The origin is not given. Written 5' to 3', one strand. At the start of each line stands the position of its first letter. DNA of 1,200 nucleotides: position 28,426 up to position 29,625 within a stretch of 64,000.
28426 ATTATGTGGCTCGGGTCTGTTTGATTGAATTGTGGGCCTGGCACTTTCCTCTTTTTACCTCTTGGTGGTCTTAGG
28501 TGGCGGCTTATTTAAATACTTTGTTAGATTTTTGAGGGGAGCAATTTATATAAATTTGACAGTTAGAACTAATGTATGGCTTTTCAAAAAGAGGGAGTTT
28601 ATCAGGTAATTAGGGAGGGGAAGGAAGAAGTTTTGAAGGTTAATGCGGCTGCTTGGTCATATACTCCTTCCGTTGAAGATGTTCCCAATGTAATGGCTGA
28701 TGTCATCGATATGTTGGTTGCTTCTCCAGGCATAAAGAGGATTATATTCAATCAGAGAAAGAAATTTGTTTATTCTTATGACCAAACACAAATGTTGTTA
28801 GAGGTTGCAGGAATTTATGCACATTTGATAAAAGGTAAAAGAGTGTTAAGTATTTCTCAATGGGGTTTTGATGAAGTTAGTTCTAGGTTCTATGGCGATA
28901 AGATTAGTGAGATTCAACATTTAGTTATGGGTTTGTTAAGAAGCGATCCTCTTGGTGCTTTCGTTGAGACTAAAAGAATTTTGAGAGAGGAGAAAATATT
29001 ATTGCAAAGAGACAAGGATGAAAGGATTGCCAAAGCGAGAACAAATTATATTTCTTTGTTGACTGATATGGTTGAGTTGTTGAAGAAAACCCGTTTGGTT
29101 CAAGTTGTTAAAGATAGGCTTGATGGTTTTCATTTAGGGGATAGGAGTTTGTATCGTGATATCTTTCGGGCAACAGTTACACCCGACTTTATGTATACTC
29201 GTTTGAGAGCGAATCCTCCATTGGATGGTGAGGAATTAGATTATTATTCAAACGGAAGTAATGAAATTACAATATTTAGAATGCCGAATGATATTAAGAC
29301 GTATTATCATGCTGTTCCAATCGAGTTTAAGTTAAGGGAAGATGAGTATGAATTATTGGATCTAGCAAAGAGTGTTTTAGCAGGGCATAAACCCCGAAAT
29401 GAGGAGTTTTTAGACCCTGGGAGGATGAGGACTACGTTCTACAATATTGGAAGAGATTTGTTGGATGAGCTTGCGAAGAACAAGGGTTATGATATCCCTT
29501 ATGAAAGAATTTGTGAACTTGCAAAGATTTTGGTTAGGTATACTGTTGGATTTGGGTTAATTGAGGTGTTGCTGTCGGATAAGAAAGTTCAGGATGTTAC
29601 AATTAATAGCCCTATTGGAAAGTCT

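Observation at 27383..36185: Atypical archaeal type IV filament core: 760-aa FlaI/PilB-like ATPase with long N-terminal extension plus 715-aa FlaJ/PilC-like platform, preceded by a divergent HTH/coiled-coil gene pair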

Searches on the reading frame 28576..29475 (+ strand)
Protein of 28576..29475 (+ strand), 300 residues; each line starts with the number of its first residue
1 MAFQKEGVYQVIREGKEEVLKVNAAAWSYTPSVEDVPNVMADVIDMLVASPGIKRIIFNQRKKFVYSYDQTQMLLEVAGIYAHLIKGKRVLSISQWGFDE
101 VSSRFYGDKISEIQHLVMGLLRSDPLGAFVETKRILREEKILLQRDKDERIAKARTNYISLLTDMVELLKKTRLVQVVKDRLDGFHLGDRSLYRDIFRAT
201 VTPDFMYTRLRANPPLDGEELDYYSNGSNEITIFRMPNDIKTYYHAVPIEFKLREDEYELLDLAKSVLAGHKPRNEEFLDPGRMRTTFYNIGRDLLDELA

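Call 21: search_protein_families(library=pfam, proteins=[window:28576-29475:+], max_evalue=0.1)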
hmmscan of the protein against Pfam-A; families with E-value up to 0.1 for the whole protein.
window:28576-29475:+ (300 aa): 0 families

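Call 53: predict_structure(alignment_id=A3)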
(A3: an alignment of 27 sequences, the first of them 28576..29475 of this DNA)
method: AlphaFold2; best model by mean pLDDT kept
length: 300 residues; sequences in the alignment: 27
mean_pLDDT: 80.7   pTM: 0.61
mean pLDDT of the five models: 80.7, 79.9, 79.5, 79.3, 78.7
residues with pLDDT >= 90: 91; 70-90: 155; 50-70: 44; < 50: 10
segments of 3 or more residues with pLDDT < 50: 1-5, 206-210
pLDDT, mean of each block of 10 residues (from residue 1): 55 84 85 90 92 89 87 94 77 64 82 90 94 94 88 89 93 92 84 89 55 70 69 71 62 67 77 75 81 80
secondary structure, 60 per line:
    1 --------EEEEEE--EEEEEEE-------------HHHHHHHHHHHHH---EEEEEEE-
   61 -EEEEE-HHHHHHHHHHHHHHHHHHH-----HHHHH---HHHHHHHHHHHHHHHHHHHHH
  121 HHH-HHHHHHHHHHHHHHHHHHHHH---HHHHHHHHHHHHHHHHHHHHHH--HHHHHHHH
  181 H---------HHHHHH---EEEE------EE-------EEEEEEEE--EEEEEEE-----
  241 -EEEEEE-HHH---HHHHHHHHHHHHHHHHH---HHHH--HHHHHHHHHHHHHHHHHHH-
elements in order: E9-14 E17-23 H37-49 E53-59 E62-66 H68-86 H92-96 H100-123 H125-145 H149-170 H173-181 H191-196 E200-203 E219-226 E229-235 E242-247 H255-271 H275-278 H281-299

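Call 56: search_protein_representatives(alignment_id=A3)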
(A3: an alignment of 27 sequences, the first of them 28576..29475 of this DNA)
Query: 27 sequences, 300 profile positions. Proteins with E-value up to 0.001 (for the whole library): 458; up to 1e-10: 322; up to 1e-30: 142. The best 150 are listed.
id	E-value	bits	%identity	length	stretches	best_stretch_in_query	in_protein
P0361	2.2e-131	453.7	-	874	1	1-300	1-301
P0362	8.1e-116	402.6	-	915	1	5-300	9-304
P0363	5.6e-114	396.6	-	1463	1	3-300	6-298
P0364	7.8e-113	392.8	-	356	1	5-300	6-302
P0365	2.6e-111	387.8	-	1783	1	5-300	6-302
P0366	3.8e-111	387.3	-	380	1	3-300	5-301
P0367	2.5e-106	371.4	-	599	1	3-300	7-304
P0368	3.5e-101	354.6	-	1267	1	4-300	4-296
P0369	1.5e-100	352.5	-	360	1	1-300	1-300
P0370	5.0e-97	340.9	-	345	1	7-300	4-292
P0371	7.8e-93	327.2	-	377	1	9-300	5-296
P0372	2.2e-91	322.4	-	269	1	7-279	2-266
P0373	1.0e-88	313.6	-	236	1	7-240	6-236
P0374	2.0e-88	312.7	-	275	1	3-262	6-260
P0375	7.9e-87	307.4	-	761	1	6-300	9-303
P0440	2.7e-46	174.4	-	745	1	7-293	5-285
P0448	6.8e-44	166.5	-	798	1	7-299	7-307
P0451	2.1e-43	164.9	-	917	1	8-293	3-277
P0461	1.4e-40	155.6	-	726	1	16-296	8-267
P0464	3.5e-40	154.3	-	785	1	9-299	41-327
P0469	1.4e-38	149.0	-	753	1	8-288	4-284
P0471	4.2e-38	147.5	-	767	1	9-283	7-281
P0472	4.5e-38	147.4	-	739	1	5-299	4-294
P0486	1.9e-34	135.5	-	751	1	5-300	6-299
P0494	7.8e-33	130.2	-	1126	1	7-298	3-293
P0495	1.7e-32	129.0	-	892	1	8-299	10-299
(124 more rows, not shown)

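Call 57: fold_search(model_id=the predicted structure, library=pdb)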
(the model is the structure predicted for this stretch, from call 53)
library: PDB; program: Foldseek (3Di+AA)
matches with E <= 10: 324; with E <= 0.001: 0
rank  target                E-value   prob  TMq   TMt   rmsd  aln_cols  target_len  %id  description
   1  1xdv_A                5.9e-01  0.16  0.19  0.08  20.7       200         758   12  Experimentally Phased Structure of Human the Son of Sevenless protein at 4.1 Ang. (released 2004-11-02)
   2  8dgi_A                7.0e-01  0.63  0.25  0.06   8.0       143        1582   12  Structural Basis of MicroRNA Biogenesis by Dicer-1 and Its Partner Protein Loqs-PB - complex Ia (released 2022-11-16)
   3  7zpk_A                7.3e-01  0.57  0.28  0.07  19.5       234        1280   11  Mammalian Dicer in the "pre-dicing state" with pre-miR-15a substrate and TARBP2 subunit (released 2022-11-16)
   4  1dbh                  7.3e-01  0.15  0.19  0.17  20.4       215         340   12  DBL AND PLECKSTRIN HOMOLOGY DOMAINS FROM HSOS1 (released 1998-12-23)
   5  4wyq_A                7.8e-01  0.63  0.23  0.50   6.6       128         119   16  Crystal structure of the Dicer-TRBP interface (released 2014-12-17)
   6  1xd4_A                8.2e-01  0.14  0.19  0.08  20.4       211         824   13  Crystal structure of the DH-PH-cat module of Son of Sevenless (SOS) (released 2004-11-02)
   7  1xdv_B                8.2e-01  0.12  0.19  0.08  21.8       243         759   13  Experimentally Phased Structure of Human the Son of Sevenless protein at 4.1 Ang. (released 2004-11-02)
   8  3hiu_A                9.6e-01  0.20  0.16  0.29  18.8       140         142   11  The crystal structure of protein (XCC3681) from Xanthomonas campestris pv. campestris str. ATCC 33913 (released 2009-07-14)
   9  9pxy_A                1.1e+00  0.06  0.12  0.11  18.7       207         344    9  Primed-state naloxone-mu opioid receptor-Gi GDPbS complex (rebound) (released 2025-11-12)
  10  7ur8                  1.4e+00  0.72  0.10  0.37   7.4        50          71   24  170_h_ob, a small beta-barrel de novo designed protein (released 2023-03-22)
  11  3fse_A                1.4e+00  0.25  0.17  0.15  19.0       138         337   10  Crystal structure of a two-domain protein containing dj-1/thij/pfpi-like and ferritin-like domains (ava_4496) from ana (released 2009-02-03)
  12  2a3k                  1.5e+00  0.23  0.10  0.11  11.1        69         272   14  Crystal Structure of the Human Protein Tyrosine Phosphatase, PTPN7 (HePTP, Hematopoietic Protein Tyrosine Phosphatase) (released 2005-07-19)
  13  8dga_A                1.5e+00  0.16  0.22  0.04  23.2       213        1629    8  Structural Basis of MicroRNA Biogenesis by Dicer-1 and Its Partner Protein Loqs-PB - complex IV (released 2022-11-16)
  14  2nue_A                1.6e+00  0.04  0.11  0.14  21.8       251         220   11  Crystal structure of RNase III from Aquifex aeolicus complexed with ds-RNA at 2.9-Angstrom Resolution (released 2007-11-20)
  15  3odx_A                1.6e+00  0.09  0.18  0.16  20.4       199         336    7  Crystal Structure of an N-terminally Truncated Linker-DH/PH Domains of p115-RhoGEF (released 2011-01-05)
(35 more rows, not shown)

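Call 69: list_cluster_members(proteins=[P0440, P0448, P0451, P0461, P0464, P0469, P0471, P0472, P0486, P0495])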
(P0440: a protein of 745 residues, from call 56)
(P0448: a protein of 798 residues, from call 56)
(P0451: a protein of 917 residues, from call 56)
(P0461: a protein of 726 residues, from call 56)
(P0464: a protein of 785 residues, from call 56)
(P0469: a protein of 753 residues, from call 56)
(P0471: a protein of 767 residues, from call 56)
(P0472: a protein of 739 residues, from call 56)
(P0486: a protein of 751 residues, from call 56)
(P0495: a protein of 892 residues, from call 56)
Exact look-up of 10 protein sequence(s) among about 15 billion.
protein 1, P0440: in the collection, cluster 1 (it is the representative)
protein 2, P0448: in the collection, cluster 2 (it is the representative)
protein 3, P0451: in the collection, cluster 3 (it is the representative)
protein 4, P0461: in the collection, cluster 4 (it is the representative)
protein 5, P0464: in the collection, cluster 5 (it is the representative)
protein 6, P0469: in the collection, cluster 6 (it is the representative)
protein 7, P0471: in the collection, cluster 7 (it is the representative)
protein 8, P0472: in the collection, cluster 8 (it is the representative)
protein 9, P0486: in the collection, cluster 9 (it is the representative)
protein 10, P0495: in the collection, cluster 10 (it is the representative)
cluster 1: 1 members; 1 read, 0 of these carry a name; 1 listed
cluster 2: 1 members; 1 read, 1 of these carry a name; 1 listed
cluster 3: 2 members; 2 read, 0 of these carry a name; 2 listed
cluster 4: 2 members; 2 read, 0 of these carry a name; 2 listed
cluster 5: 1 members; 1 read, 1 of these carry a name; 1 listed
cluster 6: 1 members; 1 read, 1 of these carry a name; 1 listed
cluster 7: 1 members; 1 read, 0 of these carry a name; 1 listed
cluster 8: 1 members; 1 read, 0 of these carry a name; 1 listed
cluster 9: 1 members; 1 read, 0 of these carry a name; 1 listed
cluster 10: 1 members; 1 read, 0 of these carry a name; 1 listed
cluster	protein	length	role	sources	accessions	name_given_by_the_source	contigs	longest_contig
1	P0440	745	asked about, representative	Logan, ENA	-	-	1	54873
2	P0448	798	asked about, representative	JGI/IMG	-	type IV secretory pathway ATPase VirB11/archaellum biosynthesis ATPase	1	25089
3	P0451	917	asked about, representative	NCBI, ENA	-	-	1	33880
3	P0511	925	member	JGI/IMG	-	-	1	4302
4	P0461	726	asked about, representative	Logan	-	-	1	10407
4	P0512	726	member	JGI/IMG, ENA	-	-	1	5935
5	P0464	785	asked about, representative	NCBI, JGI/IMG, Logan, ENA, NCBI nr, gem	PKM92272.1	MAG: hypothetical protein CVU81_01375 [Euryarchaeota archaeon HGW-Euryarchaeota-1]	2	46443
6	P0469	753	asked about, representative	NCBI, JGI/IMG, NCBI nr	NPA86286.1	MAG: type II/IV secretion system ATPase subunit [bacterium] | type II/IV secretion system ATPase subunit [bacterium]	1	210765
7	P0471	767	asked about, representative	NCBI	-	-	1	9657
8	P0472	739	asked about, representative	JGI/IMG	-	-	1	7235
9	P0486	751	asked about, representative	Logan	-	-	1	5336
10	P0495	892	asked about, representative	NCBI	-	-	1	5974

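Call 70: find_encoding_contigs(protein=P0469, flank=10000, max_places=1)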
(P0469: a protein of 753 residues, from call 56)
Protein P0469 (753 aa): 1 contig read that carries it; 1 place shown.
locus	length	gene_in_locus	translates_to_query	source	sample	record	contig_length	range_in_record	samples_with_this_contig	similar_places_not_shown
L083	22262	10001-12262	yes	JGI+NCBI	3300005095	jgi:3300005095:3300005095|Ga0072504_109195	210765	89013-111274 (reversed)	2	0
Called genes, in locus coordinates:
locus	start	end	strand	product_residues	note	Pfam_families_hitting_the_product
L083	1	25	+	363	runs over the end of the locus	-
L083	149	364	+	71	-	-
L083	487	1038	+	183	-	-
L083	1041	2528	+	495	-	-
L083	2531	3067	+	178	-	PF01443:Viral_helicase1 (faint), PF03266:NTPase_1, PF13238:AAA_18 (faint), PF13401:AAA_22 (weak)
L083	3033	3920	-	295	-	PF00557:Peptidase_M24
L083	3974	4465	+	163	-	PF23991:DUF7310 (faint), PF04912:Dynamitin (weak), PF06825:HSBP1 (faint), PF10046:BLOC1_2 (faint)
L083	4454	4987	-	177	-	-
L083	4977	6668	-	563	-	-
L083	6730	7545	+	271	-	-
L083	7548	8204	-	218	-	-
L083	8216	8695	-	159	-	-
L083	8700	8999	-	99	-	-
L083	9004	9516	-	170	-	-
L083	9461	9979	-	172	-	-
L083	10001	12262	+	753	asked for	PF00437:T2SSE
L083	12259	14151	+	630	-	-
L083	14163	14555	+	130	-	-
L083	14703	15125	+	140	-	-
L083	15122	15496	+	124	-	-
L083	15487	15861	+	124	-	-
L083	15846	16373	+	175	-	-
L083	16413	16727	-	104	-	PF01849:NAC (weak), PF19026:UBA_HYPK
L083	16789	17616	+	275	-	PF05670:NFACT-R_1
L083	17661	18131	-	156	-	-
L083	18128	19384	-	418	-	PF05958:tRNA_U5-meth_tr, PF02475:TRM5-TYW2_MTfase (faint), PF05175:MTS (weak), PF13847:Methyltransf_31 (weak)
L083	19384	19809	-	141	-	-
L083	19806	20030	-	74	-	-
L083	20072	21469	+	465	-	PF01425:Amidase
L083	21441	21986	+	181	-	PF01161:PBP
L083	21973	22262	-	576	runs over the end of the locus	PF00270:DEAD, PF02562:PhoH (faint), PF04851:ResIII, PF00271:Helicase_C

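Call 71: find_encoding_contigs(protein=P0464, flank=10000, max_places=1)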
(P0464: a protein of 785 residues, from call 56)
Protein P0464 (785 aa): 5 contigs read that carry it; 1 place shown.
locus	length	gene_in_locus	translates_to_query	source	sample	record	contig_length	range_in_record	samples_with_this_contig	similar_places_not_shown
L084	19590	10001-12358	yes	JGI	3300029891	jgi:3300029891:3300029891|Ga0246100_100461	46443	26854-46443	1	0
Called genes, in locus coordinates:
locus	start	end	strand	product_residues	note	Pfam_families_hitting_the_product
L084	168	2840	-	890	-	PF04851:ResIII, PF19778:RE_endonuc (weak), PF08722:Tn7_TnsA-like_N (weak)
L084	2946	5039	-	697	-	PF01555:N6_N4_Mtase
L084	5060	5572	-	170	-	PF14367:DUF4411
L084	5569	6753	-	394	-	PF06114:Peptidase_M78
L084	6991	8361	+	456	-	PF01425:Amidase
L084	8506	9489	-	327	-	PF01909:NTP_transf_2 (weak), PF18765:Polbeta (weak)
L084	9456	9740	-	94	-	-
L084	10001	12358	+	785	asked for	PF00437:T2SSE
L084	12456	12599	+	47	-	-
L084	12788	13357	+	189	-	-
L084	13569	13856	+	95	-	PF04032:Rpr2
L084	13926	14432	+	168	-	-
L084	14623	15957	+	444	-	-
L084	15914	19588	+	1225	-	?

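Call 78: search_solved_structures(query=A3, max_evalue=10)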
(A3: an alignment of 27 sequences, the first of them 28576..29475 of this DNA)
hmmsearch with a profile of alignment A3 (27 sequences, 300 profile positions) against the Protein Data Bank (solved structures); distinct sequences matched with E-value up to 10: 2.
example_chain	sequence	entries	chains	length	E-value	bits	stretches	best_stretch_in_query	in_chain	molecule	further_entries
8i9v_CY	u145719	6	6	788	0.61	12.3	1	95-153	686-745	Putative NOC2 family protein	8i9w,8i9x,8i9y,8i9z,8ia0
3bgo_P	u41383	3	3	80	0.68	12.1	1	81-137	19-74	Subtilisin BPN'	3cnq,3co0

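Call 88: search_protein_families(library=pfam, proteins=[L083:12259-14151:+, L083:6730-7545:+, L083:3974-4465:+], max_evalue=0.01)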
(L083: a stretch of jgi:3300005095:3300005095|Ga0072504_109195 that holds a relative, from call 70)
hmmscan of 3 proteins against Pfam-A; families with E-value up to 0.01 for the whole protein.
L083:12259-14151:+ (630 aa): 0 families

L083:6730-7545:+ (271 aa): 3 families
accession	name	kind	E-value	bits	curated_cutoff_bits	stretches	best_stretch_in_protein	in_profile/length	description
PF04108.17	ATG17_like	-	0.00078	19.5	43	1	103-269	49-185/355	Autophagy protein ATG17-like domain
PF10157.14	BORCS6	-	0.0018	18.9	35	1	98-159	38-98/101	BLOC-1-related complex sub-unit 6 C-terminal helix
PF04012.17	PspA_IM30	-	0.0035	17.4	33.9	1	105-161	75-131/220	PspA/IM30 family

L083:3974-4465:+ (163 aa): 37 families (the best 25 are shown)
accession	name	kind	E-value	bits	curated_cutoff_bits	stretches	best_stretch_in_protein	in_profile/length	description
PF23991.1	DUF7310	-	3.1e-07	31.2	40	1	65-101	35-71/83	Coiled-coil region of unknown function (DUF7310)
PF06825.17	HSBP1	-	2.7e-06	27.6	28.6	0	59-86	19-46/51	Heat shock factor binding protein 1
PF10046.14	BLOC1_2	-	6.2e-06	26.9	33.4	1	24-105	5-86/96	Biogenesis of lysosome-related organelles complex-1 subunit 2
PF04912.19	Dynamitin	-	1.7e-05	24.8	31.8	1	37-149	215-328/396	Dynamitin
PF02601.20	Exonuc_VII_L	-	9.6e-05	22.4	35.9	1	16-142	119-238/315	Exonuclease VII, large subunit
PF24073.1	DUF7365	-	0.00013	22.5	27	1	28-103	22-97/101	Coiled-coil region of unknown function (DUF7365)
PF06009.19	Laminin_II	-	0.00022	21.7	33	1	19-101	11-93/138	Laminin Domain II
PF08653.15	DASH_Dam1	-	0.00024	21.3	26.6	0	68-98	4-34/56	DASH complex subunit Dam1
PF07889.17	DUF1664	-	0.00027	21.4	34.6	0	18-105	41-122/124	Protein of unknown function (DUF1664)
PF04513.17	Baculo_PEP_C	-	0.00039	20.9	38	0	11-103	17-97/140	Baculovirus polyhedron envelope protein, PEP, C terminus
PF05557.18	MAD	-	0.00041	19.3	30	1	31-147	103-219/661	Mitotic checkpoint protein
PF00261.25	Tropomyosin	-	0.00048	20.1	38.6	0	43-131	3-89/242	Tropomyosin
PF23067.1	MG280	-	0.00053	20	27.4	1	29-136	74-182/259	Uncharacterised protein MG280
PF10498.14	IFT57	-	0.00058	19.4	40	1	17-140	228-354/360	Intra-flagellar transport protein 57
PF05531.17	NPV_P10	-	0.0006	20.7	29.8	0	39-89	11-64/75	Nucleopolyhedrovirus P10 protein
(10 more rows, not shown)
